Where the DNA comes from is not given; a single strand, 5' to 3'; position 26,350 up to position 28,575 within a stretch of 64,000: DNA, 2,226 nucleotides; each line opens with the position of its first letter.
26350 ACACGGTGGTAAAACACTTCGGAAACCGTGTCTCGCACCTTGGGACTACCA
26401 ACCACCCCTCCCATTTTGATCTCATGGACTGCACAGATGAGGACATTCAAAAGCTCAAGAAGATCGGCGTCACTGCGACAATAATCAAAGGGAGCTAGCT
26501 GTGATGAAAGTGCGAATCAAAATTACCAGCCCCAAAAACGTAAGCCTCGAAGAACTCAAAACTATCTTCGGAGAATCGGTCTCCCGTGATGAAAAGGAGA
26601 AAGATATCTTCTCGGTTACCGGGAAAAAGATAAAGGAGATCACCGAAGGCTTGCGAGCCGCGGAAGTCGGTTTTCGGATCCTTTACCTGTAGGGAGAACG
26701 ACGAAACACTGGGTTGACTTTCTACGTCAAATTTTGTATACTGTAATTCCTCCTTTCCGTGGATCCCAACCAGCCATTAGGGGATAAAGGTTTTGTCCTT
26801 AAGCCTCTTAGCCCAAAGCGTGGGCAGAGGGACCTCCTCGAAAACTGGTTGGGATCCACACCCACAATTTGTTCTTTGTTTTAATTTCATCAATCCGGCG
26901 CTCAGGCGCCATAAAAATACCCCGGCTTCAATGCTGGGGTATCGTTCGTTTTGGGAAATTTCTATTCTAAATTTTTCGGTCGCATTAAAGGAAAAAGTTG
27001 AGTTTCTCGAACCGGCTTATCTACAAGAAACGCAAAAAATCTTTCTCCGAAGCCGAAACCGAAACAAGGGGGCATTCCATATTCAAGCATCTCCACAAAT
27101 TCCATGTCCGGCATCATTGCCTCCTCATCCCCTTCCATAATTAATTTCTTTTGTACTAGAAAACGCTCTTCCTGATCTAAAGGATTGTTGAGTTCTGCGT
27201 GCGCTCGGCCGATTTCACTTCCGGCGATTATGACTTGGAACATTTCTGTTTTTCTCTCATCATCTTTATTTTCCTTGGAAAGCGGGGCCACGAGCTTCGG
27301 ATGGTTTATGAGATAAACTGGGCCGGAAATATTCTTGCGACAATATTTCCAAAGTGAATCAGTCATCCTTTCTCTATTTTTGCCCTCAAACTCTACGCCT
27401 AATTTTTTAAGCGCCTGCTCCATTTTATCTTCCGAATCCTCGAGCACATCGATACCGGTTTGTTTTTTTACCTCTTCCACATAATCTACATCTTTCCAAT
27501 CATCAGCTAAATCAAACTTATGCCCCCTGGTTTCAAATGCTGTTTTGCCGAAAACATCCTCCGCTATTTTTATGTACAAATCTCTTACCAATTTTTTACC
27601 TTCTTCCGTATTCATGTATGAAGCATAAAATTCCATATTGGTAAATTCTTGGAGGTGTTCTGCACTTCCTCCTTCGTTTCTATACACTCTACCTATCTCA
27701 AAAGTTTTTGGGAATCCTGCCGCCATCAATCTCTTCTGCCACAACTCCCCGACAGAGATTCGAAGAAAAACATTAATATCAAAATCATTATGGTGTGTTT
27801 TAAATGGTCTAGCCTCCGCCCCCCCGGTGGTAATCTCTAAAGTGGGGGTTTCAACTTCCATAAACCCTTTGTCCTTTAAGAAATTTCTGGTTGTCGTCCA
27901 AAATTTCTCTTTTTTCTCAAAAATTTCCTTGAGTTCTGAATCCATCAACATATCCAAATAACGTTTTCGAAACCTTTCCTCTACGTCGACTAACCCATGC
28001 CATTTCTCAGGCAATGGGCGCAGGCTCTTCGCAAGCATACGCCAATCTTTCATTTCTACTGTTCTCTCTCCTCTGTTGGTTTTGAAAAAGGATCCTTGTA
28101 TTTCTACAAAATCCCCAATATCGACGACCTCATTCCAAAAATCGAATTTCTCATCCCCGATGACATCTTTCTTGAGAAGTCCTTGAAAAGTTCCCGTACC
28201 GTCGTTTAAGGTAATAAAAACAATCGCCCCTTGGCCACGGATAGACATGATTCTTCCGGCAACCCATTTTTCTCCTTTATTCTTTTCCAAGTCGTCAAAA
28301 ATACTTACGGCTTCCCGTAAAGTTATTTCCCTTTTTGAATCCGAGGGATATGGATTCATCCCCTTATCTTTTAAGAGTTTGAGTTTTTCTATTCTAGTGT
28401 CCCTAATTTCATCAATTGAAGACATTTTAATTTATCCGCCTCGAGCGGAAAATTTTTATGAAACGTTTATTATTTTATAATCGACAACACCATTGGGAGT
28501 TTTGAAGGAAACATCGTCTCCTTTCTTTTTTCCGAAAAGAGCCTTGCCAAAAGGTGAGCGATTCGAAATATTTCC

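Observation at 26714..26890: Promoter-driven long-stem RNA with two anti-SD-like CCUCCU motifs downstream of two GC-elevated small ORFs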

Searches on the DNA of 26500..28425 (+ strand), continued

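Call 81: search_rna_families(source=L005, start=5450, end=5860, threshold=evalue, max_evalue=10, show_alignments=3)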
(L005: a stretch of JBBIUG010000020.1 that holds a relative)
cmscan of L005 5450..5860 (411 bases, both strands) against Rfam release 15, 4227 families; matches with E-value up to 10: 3.
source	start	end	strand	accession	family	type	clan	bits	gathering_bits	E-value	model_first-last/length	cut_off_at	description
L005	5457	5509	-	RF02628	Hrs1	Gene; sRNA;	-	16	56.4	1.4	1-74/74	no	Hfq-regulated sRNA 1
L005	5470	5515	+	RF01880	Xist_exon1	Gene; lncRNA;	-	13.8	50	0.24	1-85/85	no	X-chromosome inactivation gene exon 1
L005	5533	5559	-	RF01151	snoU82P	Gene; snRNA; snoRNA; CD-box;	-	9.2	42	8.6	23-55/55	no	Small nucleolar RNA U82P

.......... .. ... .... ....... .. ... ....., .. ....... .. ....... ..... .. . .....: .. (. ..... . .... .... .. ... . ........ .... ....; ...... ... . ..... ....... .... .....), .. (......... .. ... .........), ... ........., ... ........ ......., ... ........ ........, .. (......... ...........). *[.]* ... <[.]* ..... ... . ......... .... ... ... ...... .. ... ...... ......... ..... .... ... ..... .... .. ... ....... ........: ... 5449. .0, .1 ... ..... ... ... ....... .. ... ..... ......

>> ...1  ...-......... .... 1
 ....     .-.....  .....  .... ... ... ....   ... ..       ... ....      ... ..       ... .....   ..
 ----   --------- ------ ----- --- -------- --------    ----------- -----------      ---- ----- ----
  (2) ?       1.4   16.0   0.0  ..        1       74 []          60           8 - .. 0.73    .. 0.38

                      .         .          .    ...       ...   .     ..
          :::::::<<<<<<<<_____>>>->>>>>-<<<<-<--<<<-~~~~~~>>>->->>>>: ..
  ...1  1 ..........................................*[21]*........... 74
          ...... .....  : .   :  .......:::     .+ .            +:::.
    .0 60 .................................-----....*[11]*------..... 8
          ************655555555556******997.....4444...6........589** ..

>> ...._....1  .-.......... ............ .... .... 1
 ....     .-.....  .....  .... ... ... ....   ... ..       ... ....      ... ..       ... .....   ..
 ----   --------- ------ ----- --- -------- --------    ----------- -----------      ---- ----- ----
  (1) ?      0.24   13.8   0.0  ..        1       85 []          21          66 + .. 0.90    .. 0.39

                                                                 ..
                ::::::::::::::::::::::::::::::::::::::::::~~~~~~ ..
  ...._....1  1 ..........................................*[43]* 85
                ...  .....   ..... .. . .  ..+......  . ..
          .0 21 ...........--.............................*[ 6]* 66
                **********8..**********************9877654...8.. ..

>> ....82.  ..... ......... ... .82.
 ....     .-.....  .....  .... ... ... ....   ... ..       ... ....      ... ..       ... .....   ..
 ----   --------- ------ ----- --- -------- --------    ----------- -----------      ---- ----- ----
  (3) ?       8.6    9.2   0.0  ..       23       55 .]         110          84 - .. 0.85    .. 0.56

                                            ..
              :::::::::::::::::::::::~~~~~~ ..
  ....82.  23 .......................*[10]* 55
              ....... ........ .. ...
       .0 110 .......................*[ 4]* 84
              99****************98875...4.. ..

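Call 86: build_rna_model(alignment_id=A9, structure=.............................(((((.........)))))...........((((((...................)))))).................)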
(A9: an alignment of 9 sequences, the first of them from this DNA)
Model R2 built from alignment A9 (9 sequences, 107 columns); structure: as given.
model positions 81; base pairs 11; branch points 1; effective number of sequences 9; information 0.694 bits per position. Calibrated on 0.2 Mb of random sequence (short: E-values are rough).
structure used (alignment columns):
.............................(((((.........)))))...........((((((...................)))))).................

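Call 87: search_with_rna_model(model_id=R2, sources=[window, L001, L003, L004, L005, L006, L007, L008, L009, L010, L011, L012, L013, L014, L015, L016, L017, L018, L019, L020, L021, L022, L023, L024, L025, L026, L027, L028, L029, L030, L031, L032, L033, L034, L035, L036, L037, L038, L039, L040, L041, L042, L043, L044, L045, L046, L047, L048, L049, L050, L051, L052, L053, L054, L055, L056, L057, L058, L059, L060, L061, L062, L063, L064, L065, L066, L067, L068, L069, L070, L071, L072, L073, L074, L075, L076, L077, L078, L079, L080, L081, L082], max_evalue=0.1)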
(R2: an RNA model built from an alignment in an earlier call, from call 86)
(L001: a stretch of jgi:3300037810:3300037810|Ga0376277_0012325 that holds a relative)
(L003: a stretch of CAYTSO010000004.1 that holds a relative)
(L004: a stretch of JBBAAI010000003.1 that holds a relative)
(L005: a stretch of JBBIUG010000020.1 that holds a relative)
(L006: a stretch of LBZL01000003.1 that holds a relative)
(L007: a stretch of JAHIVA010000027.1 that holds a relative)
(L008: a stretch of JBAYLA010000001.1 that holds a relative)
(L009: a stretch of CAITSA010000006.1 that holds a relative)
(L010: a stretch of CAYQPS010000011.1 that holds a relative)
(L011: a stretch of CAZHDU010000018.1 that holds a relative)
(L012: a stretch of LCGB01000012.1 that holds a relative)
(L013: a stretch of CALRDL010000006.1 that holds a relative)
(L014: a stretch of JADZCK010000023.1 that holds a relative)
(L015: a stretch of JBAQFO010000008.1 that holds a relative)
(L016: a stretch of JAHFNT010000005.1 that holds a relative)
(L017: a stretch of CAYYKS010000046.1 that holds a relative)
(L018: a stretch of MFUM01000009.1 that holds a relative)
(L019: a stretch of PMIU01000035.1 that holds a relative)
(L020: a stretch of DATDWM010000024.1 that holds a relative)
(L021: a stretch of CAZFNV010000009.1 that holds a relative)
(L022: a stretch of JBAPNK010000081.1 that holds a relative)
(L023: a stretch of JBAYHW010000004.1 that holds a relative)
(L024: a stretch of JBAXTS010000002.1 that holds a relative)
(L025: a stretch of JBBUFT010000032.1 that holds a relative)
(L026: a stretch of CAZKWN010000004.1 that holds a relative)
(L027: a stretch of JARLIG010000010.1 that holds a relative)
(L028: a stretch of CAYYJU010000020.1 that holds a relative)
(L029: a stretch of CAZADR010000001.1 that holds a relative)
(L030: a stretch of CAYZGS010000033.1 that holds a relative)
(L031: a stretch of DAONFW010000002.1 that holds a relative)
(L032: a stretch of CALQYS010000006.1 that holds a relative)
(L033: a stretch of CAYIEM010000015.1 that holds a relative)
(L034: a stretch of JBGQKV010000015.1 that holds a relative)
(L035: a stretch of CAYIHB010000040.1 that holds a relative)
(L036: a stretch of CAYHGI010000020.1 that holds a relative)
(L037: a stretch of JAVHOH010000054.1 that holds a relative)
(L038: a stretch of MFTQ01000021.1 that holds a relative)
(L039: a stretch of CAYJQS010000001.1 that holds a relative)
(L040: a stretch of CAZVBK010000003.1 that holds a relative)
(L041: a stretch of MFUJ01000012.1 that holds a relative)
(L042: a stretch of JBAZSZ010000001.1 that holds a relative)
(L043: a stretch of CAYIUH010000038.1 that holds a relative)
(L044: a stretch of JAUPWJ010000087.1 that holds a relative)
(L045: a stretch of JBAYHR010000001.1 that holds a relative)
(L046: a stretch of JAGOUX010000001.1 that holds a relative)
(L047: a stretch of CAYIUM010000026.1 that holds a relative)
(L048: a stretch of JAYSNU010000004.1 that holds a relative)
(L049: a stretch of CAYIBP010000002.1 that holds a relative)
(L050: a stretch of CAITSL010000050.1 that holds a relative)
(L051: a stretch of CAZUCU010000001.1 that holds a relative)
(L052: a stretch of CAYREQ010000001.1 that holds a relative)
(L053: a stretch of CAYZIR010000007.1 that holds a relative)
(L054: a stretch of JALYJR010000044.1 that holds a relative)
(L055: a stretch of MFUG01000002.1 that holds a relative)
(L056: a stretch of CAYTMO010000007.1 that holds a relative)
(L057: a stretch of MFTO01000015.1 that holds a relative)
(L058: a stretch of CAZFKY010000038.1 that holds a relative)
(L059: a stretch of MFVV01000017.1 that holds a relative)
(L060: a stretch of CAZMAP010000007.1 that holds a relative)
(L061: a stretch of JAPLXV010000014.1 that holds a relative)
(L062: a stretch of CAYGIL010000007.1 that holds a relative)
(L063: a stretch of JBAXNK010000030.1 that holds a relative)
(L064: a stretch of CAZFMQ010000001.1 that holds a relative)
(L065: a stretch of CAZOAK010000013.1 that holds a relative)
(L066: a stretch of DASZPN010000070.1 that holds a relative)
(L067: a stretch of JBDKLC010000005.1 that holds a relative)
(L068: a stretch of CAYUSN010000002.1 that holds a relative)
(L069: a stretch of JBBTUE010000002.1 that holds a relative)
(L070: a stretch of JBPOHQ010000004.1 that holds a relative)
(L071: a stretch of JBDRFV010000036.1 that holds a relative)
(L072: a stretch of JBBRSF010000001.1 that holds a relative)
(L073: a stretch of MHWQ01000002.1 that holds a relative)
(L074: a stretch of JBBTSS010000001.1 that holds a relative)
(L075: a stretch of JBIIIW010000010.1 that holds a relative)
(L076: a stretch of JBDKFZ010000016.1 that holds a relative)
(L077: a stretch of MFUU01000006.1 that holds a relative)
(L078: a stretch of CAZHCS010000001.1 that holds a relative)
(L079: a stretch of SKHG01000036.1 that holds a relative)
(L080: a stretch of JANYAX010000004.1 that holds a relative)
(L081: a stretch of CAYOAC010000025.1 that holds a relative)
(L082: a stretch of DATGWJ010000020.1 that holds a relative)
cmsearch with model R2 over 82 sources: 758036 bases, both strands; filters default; matches with E-value up to 0.1: 18.
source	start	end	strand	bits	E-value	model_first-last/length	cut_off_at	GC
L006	6025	6108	-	78.9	5.3e-17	1-81/81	no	0.46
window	26881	26955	+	62.9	9.5e-13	1-81/81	no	0.49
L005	5466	5544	-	55.7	7.9e-11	1-81/81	no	0.37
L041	5474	5556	-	51.3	1.1e-09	1-81/81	no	0.46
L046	5475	5554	-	50.9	1.4e-09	1-81/81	no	0.45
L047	3320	3395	-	49.5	3.5e-09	1-81/81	no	0.47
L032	5471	5552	-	47.6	1.1e-08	1-81/81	no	0.45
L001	5324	5401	+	33.4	6.5e-05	1-81/81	no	0.36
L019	3947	4019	-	32.2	0.00014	1-81/81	no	0.36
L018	5694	5766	-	31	0.00028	1-81/81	no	0.33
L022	5474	5555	-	30.8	0.00032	1-81/81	no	0.32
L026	5470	5553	-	30.5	0.00039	1-81/81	no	0.44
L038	7016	7078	-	27.2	0.0029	17-76/81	no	0.46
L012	6006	6083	-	26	0.0062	1-81/81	no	0.44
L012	6935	7010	-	26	0.0064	1-81/81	no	0.43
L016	5754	5834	-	25.1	0.01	1-81/81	no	0.37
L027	5511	5588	-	25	0.011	1-81/81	no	0.33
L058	5053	5115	+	22.2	0.062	1-81/81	no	0.32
